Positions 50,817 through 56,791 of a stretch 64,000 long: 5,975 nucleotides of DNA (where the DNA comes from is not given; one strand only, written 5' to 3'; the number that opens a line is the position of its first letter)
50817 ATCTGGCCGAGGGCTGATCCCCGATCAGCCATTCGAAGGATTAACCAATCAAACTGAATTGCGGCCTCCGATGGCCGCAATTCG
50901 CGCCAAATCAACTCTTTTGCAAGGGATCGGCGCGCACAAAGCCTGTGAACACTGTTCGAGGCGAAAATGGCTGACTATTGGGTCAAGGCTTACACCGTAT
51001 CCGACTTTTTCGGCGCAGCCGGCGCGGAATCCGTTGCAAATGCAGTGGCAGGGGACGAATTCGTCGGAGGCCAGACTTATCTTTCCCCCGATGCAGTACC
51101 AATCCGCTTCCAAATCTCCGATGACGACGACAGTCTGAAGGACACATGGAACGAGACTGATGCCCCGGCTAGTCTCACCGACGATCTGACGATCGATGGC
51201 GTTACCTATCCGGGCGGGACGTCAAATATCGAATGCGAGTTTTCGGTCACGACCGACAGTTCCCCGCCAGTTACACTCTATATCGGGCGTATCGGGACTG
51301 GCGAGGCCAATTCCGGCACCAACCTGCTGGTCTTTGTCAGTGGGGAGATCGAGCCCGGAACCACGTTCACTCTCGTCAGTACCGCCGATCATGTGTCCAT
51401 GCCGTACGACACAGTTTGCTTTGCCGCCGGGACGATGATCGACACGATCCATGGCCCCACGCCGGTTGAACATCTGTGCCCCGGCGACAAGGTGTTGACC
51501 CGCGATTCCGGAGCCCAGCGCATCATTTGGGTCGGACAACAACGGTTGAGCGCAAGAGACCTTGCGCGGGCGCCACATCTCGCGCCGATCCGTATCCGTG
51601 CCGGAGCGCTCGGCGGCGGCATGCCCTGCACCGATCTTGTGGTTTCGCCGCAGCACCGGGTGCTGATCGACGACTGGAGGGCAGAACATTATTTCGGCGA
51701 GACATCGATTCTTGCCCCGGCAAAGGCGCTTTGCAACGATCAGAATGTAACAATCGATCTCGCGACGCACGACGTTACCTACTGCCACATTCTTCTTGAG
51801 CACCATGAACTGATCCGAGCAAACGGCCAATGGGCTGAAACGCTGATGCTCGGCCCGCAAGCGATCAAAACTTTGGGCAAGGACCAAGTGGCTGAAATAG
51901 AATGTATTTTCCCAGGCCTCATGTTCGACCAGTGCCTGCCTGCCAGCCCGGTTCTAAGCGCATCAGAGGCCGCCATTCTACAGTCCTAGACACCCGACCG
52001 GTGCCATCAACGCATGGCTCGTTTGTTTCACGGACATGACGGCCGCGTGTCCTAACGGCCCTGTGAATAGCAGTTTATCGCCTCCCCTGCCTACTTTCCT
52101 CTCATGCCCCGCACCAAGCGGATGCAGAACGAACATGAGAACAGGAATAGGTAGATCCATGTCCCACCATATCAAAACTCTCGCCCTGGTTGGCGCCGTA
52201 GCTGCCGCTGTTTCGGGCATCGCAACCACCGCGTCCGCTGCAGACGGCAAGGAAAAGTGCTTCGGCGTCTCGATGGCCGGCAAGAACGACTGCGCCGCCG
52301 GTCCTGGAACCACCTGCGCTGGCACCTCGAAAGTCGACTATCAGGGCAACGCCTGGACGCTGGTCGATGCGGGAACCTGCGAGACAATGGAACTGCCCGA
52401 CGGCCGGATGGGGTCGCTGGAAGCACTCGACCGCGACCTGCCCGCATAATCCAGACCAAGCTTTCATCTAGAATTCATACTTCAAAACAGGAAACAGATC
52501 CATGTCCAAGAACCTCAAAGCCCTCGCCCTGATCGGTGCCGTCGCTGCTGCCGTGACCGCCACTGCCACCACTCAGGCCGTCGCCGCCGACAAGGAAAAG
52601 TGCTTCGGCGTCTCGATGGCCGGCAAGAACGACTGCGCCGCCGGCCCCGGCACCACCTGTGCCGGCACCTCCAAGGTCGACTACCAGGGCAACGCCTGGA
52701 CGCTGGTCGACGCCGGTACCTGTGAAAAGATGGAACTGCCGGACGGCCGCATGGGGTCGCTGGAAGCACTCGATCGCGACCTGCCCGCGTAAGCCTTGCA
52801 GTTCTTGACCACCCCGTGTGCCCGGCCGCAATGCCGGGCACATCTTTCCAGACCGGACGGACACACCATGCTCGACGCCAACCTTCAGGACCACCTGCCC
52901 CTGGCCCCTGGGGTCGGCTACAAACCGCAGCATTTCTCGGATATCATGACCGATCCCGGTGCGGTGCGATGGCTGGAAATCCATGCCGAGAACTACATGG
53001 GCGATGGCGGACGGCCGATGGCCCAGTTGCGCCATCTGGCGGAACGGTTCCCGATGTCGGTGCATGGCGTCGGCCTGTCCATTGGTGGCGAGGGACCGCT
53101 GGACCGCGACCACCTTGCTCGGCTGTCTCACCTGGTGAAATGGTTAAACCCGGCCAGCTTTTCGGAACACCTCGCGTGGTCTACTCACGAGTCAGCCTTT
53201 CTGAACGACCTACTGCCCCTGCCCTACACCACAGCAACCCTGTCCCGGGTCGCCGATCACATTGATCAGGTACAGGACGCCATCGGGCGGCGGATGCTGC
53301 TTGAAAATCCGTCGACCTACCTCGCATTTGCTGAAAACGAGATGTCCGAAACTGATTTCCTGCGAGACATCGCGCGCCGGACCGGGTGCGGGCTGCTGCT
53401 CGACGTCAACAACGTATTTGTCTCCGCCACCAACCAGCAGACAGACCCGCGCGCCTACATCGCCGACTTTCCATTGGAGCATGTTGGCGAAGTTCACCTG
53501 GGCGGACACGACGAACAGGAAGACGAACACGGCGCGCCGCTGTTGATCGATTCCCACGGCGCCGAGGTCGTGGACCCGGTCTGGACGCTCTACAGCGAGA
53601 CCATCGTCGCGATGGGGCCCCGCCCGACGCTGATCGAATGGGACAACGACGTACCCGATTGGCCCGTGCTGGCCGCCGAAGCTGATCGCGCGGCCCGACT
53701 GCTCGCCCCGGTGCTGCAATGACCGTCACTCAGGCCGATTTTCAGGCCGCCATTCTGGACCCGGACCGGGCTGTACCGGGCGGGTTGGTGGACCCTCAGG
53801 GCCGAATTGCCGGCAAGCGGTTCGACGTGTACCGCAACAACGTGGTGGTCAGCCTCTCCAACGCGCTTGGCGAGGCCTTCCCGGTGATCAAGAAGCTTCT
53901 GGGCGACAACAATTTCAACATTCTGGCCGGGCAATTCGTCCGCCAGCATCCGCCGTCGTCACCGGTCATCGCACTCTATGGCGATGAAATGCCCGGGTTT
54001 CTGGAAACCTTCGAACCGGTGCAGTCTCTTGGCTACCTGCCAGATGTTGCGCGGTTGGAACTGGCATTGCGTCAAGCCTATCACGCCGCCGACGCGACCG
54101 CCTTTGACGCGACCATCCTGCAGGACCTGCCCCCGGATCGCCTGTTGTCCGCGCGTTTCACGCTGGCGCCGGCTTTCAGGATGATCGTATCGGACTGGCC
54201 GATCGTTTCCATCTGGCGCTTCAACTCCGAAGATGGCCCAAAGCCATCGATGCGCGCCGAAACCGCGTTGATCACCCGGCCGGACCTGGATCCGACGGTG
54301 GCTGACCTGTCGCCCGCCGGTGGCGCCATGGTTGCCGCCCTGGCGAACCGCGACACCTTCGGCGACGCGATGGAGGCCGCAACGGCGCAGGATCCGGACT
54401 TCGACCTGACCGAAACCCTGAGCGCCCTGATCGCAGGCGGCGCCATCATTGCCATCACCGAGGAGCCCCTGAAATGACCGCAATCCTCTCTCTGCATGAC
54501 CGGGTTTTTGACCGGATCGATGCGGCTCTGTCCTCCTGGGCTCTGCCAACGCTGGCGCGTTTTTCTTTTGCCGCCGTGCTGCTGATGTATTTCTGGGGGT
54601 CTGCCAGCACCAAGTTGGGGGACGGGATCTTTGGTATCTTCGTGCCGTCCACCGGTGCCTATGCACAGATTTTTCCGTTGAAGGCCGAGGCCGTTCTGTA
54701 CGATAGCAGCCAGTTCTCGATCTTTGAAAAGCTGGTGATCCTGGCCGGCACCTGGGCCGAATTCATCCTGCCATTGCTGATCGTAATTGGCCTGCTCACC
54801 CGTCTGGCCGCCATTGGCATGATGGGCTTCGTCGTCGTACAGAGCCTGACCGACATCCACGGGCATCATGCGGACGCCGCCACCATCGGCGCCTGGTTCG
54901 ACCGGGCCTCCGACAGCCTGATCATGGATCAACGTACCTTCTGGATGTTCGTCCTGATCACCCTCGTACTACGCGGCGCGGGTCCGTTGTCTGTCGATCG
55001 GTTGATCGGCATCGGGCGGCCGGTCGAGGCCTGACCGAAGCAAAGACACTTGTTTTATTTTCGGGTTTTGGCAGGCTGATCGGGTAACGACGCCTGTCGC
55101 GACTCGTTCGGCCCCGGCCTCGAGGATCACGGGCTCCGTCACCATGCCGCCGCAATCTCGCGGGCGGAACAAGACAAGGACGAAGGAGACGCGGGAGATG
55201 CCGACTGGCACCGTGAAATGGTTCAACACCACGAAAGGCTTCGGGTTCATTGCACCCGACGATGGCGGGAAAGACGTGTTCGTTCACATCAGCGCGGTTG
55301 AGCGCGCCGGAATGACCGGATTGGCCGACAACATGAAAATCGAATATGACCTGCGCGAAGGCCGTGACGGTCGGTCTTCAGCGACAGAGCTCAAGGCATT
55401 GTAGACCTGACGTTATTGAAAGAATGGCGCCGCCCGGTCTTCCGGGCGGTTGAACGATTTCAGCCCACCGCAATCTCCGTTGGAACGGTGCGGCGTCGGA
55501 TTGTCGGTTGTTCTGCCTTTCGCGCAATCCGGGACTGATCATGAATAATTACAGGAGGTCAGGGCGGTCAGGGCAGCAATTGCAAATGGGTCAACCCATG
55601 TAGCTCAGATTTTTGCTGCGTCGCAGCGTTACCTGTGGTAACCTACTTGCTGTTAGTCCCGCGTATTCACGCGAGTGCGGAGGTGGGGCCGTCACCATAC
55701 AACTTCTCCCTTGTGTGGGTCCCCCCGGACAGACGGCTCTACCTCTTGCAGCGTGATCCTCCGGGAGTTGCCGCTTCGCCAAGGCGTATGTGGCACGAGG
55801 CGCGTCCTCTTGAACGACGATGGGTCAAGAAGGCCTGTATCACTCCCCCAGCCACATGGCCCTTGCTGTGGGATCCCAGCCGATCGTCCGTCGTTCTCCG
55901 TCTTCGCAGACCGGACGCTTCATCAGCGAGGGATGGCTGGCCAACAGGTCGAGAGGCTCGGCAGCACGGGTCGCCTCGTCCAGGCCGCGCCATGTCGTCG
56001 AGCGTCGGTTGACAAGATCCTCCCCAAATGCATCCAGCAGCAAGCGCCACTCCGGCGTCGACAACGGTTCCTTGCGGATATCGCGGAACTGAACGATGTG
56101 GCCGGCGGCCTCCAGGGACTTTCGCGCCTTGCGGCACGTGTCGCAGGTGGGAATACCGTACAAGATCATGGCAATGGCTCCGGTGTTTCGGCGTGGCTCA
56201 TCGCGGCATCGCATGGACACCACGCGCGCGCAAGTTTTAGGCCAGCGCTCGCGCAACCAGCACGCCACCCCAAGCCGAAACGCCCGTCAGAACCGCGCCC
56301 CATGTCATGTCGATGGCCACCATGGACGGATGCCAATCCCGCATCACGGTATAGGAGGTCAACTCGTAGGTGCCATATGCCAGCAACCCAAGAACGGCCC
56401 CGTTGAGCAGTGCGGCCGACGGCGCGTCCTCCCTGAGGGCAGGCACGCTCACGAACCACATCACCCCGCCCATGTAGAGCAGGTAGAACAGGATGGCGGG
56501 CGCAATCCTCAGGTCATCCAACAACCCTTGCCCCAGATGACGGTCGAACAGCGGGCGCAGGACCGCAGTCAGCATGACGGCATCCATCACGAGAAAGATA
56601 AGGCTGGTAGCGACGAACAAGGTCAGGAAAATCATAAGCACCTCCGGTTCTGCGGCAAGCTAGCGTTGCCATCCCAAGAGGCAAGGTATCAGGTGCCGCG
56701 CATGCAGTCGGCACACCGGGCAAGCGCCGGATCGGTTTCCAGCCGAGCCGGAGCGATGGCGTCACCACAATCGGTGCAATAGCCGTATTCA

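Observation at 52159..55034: Bufferin-type RiPP operon: two Sec-signal DUF2282 precursors, MNIO (DUF692), DUF2063 partner and DoxX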

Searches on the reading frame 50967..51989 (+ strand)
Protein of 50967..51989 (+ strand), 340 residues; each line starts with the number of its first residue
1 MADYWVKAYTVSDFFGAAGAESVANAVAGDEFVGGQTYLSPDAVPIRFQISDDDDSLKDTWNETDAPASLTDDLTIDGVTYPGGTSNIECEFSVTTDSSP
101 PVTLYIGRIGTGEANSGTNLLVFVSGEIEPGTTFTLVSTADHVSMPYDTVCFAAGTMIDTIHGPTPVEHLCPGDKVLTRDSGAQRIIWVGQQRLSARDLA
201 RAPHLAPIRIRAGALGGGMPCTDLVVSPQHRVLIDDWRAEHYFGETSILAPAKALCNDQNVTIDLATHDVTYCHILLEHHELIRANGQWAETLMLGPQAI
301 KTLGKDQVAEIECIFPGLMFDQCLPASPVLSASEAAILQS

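Call 3: search_protein_families(library=pfam, proteins=[window:50967-51989:+], max_evalue=0.01)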
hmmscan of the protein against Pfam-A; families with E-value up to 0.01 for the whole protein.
window:50967-51989:+ (340 aa): 1 family
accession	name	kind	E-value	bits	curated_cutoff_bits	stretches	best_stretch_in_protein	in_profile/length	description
PF13403.11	Hint_2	-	4.2e-53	180.1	28.4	1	150-296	1-146/147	Hint domain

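Call 4: search_protein_families(library=ncbifam, proteins=[window:50967-51989:+], max_evalue=0.01)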
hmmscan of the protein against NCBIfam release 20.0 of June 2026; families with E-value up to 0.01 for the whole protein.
window:50967-51989:+ (340 aa): 0 families

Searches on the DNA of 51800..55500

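Call 17: search_rna_families(source=window, start=51800, end=55500, threshold=evalue, max_evalue=1)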
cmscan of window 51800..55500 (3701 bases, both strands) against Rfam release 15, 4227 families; matches with E-value up to 1: 2.
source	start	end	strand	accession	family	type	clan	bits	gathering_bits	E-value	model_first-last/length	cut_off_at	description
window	55034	55473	+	RF01766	cspA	Cis-reg; thermoregulator;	-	22.8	78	0.0048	1-428/428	no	cspA thermoregulator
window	52820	52839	+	RF01519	CC0196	Gene; sRNA;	-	21.1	35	0.14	35-54/58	no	Caulobacter sRNA CC0196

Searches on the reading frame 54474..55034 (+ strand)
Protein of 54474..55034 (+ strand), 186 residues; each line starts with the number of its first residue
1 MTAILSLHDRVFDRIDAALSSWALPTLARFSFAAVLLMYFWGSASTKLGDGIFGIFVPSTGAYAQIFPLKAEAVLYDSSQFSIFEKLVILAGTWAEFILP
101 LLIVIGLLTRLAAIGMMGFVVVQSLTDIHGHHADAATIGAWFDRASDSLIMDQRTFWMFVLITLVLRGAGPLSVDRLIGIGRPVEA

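Call 3: search_protein_families(library=pfam, proteins=[window:54474-55034:+], max_evalue=0.01)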
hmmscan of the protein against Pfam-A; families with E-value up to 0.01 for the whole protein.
window:54474-55034:+ (186 aa): 1 family
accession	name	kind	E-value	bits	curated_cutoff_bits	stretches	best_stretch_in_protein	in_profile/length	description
PF07681.17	DoxX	-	4e-05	24.6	23.6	1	40-122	13-78/85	DoxX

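Call 4: search_protein_families(library=ncbifam, proteins=[window:54474-55034:+], max_evalue=0.01)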
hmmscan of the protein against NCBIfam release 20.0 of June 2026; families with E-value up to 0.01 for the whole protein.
window:54474-55034:+ (186 aa): 1 family
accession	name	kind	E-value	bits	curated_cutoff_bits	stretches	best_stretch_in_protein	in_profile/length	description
NF050144.1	matur_HvfX_fam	equivalog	4.3e-07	30.2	80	1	84-133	44-92/165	HvfX family Cu-binding RiPP maturation protein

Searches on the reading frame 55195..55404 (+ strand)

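Call 3: search_protein_families(library=pfam, proteins=[window:55195-55404:+], max_evalue=0.01)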
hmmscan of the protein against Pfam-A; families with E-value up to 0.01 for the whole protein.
window:55195-55404:+ (69 aa): 3 families
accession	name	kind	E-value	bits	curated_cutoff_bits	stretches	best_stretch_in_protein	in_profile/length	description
PF00313.28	CSD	-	7.1e-22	77.5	27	1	4-66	2-63/66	'Cold-shock' DNA-binding domain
PF08206.17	OB_RNB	-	2.7e-05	24.2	24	1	12-38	6-32/58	Ribonuclease B OB domain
PF22707.2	S1CSD-TOTE-2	-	0.0017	18.8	27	1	4-39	4-31/60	S1/CSD-like domain 2 of the TOTE conflict systems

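Call 4: search_protein_families(library=ncbifam, proteins=[window:55195-55404:+], max_evalue=0.01)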
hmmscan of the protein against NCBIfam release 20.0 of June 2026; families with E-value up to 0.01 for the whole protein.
window:55195-55404:+ (69 aa): 11 families
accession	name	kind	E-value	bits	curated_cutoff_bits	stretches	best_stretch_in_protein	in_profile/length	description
NF049933.1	TransAntitermCspE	equivalog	1.1e-23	83.1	120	1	4-63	5-64/69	transcription antiterminator/RNA stability regulator CspE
NF007062.0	PRK09507.1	subfamily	2.3e-22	78.7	133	1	5-64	6-65/69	transcription antiterminator/RNA stability regulator CspE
NF008190.0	PRK10943.1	subfamily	8.1e-21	73.8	137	1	5-62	6-63/69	cold shock-like protein CspC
NF007378.0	PRK09890.1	equivalog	8.6e-21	74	144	1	4-63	6-65/70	cold shock protein CspG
NF007679.0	PRK10354.1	subfamily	8.2e-20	70.9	130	1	4-62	6-64/70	RNA chaperone/antiterminator CspA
TIGR02381.1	cspD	equivalog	6.2e-17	61.3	115.4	1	2-65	1-63/68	cold shock domain-containing protein CspD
NF011574.0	PRK14998.1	equivalog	1.3e-16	60.5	147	1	2-61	1-60/73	cold shock-like protein CspD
NF007405.0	PRK09937.1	equivalog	6e-16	58.4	152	1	2-61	1-60/74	cold shock-like protein CspD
NF012007.0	PRK15463.1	subfamily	4.4e-11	42.5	111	1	4-63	6-65/70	cold shock-like protein CspF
NF038236.1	retron_eff_Se72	equivalog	6.2e-09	35.7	82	1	5-65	1-58/62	retron Se72 family effector protein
NF012008.0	PRK15464.1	equivalog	1.9e-08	34.3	141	1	4-60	6-62/70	cold shock-like protein CspH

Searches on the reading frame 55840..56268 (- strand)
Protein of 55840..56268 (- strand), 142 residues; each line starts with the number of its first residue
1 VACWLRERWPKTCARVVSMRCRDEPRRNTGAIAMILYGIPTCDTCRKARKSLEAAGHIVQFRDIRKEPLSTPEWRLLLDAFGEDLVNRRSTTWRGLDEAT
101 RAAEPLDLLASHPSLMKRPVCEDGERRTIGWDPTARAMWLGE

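Call 3: search_protein_families(library=pfam, proteins=[window:55840-56268:-], max_evalue=0.01)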
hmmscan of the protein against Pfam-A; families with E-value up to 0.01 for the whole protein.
window:55840-56268:- (142 aa): 2 families
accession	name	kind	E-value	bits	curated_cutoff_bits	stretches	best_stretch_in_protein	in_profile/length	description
PF03960.21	ArsC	-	1.3e-13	51.5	24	1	37-133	1-73/79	ArsC family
PF00462.30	Glutaredoxin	-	0.0065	17.1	22.9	0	35-68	2-35/60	Glutaredoxin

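Call 4: search_protein_families(library=ncbifam, proteins=[window:55840-56268:-], max_evalue=0.01)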
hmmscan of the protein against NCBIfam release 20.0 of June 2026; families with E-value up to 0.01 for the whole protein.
window:55840-56268:- (142 aa): 10 families
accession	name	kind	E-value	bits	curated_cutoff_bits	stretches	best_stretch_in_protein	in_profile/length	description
TIGR01617.1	arsC_related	subfamily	9.4e-18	64.6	75.05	1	36-133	3-109/117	Spx/MgsR family RNA polymerase-binding regulatory protein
NF008107.0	PRK10853.1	equivalog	2.9e-16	59.7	121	1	34-129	3-105/119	ArsC family reductase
TIGR01616.1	nitro_assoc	hypoth_equivalog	1.4e-10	41.3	109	1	34-141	3-114/126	nitrogenase-associated protein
NF002459.0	PRK01655.1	subfamily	2.4e-09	37.3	123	1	35-132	3-106/132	transcriptional regulator Spx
NF009210.0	PRK12559.1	equivalog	0.00037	20.6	159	1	34-132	2-106/131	transcriptional regulator SpxA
TIGR00014.1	arsC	equivalog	0.00055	20.4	106.05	1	36-130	3-104/114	arsenate reductase (glutaredoxin)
NF009885.0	PRK13344.1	equivalog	0.00061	19.7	152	1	36-132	4-106/132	transcriptional regulator Spx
NF041114.2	gluta_UXX_star_1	equivalog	0.0038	17.4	72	0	34-68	1-35/70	UXX-star selenoprotein family 1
NF041106.1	ArsC_rel_Se_1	subfamily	0.0046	17.5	85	1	40-133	8-104/107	ArsC family (seleno)protein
NF041212.1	Uxx_star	subfamily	0.0091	16.2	66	0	35-74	2-41/70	Uxx-star family glutaredoxin-like (seleno)protein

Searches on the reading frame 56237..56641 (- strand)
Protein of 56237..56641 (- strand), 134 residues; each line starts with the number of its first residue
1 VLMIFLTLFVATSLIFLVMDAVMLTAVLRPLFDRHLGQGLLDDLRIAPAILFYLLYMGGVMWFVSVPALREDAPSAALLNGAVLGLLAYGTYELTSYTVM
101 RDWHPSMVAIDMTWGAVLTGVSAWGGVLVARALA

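Call 3: search_protein_families(library=pfam, proteins=[window:56237-56641:-], max_evalue=0.01)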
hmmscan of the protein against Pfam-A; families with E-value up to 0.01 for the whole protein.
window:56237-56641:- (134 aa): 1 family
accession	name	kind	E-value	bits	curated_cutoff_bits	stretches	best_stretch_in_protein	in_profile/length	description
PF09945.14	DUF2177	-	2.8e-37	128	26.9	1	6-127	2-123/124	Predicted membrane protein (DUF2177)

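Call 4: search_protein_families(library=ncbifam, proteins=[window:56237-56641:-], max_evalue=0.01)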
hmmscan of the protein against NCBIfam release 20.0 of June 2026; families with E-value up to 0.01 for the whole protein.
window:56237-56641:- (134 aa): 0 families
